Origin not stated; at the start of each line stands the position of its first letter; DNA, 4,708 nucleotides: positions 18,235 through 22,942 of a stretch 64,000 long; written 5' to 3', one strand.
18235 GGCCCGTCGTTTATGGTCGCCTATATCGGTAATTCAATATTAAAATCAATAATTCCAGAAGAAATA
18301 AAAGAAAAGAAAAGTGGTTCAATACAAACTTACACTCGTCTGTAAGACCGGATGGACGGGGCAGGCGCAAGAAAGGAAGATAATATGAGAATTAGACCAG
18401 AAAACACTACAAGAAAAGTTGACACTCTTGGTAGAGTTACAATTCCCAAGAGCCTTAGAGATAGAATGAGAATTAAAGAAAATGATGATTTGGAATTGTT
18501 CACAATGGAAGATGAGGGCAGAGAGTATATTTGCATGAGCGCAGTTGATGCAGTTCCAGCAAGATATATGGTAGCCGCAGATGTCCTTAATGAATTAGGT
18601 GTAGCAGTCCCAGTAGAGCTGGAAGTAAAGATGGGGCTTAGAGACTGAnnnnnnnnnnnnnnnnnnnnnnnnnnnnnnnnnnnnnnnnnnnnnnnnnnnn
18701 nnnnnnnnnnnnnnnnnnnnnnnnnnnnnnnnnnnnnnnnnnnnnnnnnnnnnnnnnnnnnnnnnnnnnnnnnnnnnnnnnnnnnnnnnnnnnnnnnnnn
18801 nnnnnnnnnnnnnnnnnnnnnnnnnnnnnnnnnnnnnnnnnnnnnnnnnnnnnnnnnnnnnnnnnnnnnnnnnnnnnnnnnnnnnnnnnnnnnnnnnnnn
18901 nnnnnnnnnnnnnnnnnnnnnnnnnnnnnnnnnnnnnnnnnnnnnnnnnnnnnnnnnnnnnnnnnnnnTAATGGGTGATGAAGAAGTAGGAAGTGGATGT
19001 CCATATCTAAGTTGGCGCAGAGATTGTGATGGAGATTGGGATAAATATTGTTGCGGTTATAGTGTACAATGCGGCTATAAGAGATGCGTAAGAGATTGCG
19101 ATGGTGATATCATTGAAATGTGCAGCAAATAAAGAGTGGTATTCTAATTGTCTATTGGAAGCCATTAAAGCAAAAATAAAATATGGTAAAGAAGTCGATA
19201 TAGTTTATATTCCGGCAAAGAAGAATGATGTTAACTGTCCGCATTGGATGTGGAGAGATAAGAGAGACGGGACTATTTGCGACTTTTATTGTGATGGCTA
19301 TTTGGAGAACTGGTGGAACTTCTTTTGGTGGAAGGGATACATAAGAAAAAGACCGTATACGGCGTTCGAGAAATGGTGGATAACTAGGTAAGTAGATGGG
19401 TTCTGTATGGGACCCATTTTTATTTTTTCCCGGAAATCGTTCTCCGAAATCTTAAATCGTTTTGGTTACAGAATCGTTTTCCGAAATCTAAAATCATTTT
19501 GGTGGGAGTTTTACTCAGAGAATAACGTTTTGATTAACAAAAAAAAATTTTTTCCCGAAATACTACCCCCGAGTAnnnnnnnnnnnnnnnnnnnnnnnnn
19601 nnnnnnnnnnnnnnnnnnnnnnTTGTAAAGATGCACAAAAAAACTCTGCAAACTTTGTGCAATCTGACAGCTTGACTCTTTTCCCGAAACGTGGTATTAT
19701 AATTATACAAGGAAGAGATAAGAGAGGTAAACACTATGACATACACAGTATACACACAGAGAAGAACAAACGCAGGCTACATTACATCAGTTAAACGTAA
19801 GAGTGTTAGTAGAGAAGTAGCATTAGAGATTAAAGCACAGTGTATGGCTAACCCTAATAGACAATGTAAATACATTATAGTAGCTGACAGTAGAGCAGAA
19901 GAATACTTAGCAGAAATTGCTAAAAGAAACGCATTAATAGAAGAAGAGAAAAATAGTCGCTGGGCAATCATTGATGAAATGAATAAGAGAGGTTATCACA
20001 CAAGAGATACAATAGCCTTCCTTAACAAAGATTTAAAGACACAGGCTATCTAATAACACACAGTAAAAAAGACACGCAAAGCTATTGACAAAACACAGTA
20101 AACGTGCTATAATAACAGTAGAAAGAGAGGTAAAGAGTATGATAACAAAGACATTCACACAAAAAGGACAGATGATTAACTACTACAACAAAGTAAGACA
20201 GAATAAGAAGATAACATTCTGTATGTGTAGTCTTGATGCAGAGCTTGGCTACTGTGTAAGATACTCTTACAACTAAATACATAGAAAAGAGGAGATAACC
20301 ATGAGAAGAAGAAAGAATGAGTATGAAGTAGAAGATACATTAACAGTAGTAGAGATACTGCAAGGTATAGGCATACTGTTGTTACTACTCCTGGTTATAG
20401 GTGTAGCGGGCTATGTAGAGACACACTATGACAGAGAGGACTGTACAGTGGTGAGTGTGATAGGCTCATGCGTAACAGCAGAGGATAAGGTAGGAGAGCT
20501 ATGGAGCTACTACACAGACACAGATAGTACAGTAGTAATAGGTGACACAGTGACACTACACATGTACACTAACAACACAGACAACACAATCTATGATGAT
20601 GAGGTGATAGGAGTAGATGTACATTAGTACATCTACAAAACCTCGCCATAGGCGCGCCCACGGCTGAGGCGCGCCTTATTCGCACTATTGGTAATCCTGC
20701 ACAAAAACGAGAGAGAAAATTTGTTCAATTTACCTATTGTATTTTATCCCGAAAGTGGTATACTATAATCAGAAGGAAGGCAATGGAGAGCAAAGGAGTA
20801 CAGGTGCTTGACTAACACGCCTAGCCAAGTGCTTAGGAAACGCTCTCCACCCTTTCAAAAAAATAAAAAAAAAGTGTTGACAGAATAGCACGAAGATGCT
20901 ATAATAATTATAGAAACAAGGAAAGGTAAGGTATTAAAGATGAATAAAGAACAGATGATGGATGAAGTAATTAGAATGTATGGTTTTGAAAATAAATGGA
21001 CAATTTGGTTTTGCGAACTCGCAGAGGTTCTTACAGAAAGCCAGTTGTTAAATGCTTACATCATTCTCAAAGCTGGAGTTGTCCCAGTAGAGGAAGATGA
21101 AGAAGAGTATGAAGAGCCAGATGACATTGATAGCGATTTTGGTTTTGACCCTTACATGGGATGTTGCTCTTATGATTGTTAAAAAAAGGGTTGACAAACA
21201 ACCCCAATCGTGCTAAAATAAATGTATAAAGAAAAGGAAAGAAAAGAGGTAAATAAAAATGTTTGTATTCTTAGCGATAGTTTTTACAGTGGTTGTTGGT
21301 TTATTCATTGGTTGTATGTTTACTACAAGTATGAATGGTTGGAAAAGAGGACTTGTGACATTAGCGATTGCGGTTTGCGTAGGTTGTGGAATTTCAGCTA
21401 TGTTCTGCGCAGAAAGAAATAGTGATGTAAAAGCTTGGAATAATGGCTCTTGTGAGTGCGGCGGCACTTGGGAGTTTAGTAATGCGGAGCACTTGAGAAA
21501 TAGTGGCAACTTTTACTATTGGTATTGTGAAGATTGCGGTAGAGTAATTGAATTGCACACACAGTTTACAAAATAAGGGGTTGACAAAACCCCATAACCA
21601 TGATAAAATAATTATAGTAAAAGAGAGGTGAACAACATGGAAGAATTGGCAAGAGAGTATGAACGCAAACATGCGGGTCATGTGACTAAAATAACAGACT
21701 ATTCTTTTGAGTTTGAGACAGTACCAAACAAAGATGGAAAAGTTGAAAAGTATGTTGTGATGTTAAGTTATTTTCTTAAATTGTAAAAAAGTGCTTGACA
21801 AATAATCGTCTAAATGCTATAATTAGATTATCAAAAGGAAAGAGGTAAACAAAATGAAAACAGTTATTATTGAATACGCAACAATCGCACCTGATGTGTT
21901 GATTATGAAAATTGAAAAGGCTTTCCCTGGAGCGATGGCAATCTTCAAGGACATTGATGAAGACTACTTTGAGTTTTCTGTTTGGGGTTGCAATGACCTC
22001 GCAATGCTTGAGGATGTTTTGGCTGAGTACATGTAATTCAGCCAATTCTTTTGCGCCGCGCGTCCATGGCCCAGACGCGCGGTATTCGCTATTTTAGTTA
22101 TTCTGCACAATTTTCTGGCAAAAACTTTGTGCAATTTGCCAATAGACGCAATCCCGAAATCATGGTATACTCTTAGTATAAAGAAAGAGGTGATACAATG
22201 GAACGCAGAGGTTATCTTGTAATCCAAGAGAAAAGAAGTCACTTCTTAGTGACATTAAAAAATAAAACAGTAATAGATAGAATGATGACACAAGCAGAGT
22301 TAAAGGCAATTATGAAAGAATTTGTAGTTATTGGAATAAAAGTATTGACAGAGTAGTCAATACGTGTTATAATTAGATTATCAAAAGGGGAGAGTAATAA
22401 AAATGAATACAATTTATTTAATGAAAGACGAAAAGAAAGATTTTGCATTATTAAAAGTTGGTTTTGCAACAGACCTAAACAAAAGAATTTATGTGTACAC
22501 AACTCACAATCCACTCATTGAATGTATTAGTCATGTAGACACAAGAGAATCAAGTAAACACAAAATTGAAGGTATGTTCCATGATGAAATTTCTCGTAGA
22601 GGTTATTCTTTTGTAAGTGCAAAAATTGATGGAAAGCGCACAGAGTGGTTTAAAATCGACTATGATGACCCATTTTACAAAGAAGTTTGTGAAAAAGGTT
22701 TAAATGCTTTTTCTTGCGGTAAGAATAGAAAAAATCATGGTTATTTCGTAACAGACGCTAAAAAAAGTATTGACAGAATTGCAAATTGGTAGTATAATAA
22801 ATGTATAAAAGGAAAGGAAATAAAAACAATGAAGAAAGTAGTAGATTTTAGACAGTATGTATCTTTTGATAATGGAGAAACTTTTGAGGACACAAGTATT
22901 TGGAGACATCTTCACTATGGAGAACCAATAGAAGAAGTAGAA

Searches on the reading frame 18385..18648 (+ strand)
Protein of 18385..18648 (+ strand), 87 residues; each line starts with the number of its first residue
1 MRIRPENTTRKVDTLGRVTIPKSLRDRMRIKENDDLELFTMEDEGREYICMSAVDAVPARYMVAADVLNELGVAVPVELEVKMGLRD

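Call 23: search_protein_families(library=pfam, max_evalue=0.01, proteins=[window:18385-18648:+])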
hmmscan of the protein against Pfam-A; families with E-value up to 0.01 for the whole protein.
window:18385-18648:+ (87 aa): 1 family
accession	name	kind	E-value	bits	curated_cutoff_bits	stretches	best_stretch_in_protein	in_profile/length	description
PF04014.23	MazE_antitoxin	-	1.4e-09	38.1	24.7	1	9-45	1-37/48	Antidote-toxin recognition MazE, bacterial antitoxin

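Call 24: search_protein_families(library=phrogs, max_evalue=0.001, proteins=[window:18385-18648:+])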
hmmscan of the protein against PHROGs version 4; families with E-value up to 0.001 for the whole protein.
window:18385-18648:+ (87 aa): 1 family
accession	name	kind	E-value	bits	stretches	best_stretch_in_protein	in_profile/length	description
phrog_4681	-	moron, auxiliary metabolic gene and host takeover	3.4e-11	43.9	1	9-43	7-41/87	antitoxin from a toxin-antitoxin system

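Call 50: search_protein_families(library=ncbifam, max_evalue=0.1, proteins=[window:18385-18648:+])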
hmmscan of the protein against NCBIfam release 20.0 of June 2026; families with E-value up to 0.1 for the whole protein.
window:18385-18648:+ (87 aa): 8 families
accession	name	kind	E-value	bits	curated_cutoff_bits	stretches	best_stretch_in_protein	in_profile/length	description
TIGR01439.1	lp_hng_hel_AbrB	domain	6.9e-12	44.9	28.3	1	9-44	1-36/44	transcriptional regulator, AbrB family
TIGR02851.1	spore_V_T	equivalog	3.3e-08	33.6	235.9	1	9-43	6-40/180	stage V sporulation protein T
NF040962.1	near_HgcAB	equivalog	2.4e-07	30.5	70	1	12-63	10-60/70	HgcAB-associated protein HgcC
NF006352.0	PRK08577.1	equivalog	0.0074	16.4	140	1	11-47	8-43/136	hypothetical protein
TIGR02609.1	doc_partner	hypoth_equivalog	0.011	16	55.9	1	18-55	12-45/74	putative addiction module antidote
NF001477.0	PRK00326.2-4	equivalog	0.027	14.4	162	1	7-40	7-40/155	division/cell wall cluster transcriptional repressor MraZ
NF007429.0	PRK09974.1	equivalog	0.053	13.4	125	1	11-52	16-56/114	type II toxin-antitoxin system PrlF family antitoxin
NF001476.0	PRK00326.2-2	equivalog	0.087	12.5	162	1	10-31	11-115/163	division/cell wall cluster transcriptional repressor MraZ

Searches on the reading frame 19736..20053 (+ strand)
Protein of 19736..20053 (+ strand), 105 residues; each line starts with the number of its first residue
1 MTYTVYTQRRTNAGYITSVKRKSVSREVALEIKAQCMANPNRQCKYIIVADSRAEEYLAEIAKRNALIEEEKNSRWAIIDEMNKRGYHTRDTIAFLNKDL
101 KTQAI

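Call 23: search_protein_families(library=pfam, max_evalue=0.01, proteins=[window:19736-20053:+])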
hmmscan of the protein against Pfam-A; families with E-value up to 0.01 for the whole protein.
window:19736-20053:+ (105 aa): 0 families

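Call 24: search_protein_families(library=phrogs, max_evalue=0.001, proteins=[window:19736-20053:+])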
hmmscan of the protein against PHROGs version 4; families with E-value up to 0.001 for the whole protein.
window:19736-20053:+ (105 aa): 0 families

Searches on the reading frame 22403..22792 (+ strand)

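Call 23: search_protein_families(library=pfam, max_evalue=0.01, proteins=[window:22403-22792:+])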
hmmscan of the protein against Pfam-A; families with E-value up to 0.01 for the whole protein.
window:22403-22792:+ (129 aa): 2 families
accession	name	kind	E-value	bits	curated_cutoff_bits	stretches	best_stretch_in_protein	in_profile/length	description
PF10544.15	T5orf172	-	1.3e-08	35.7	20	1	3-88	2-91/101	T5orf172 domain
PF13455.12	MUG113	-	1.5e-05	25.9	22.3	1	17-89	1-65/73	Meiotically up-regulated gene 113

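Call 24: search_protein_families(library=phrogs, max_evalue=0.001, proteins=[window:22403-22792:+])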
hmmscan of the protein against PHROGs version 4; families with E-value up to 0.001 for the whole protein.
window:22403-22792:+ (129 aa): 1 family
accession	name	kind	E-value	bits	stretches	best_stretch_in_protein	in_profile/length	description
phrog_8130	-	unknown function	0.00066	19.8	1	11-87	187-252/434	-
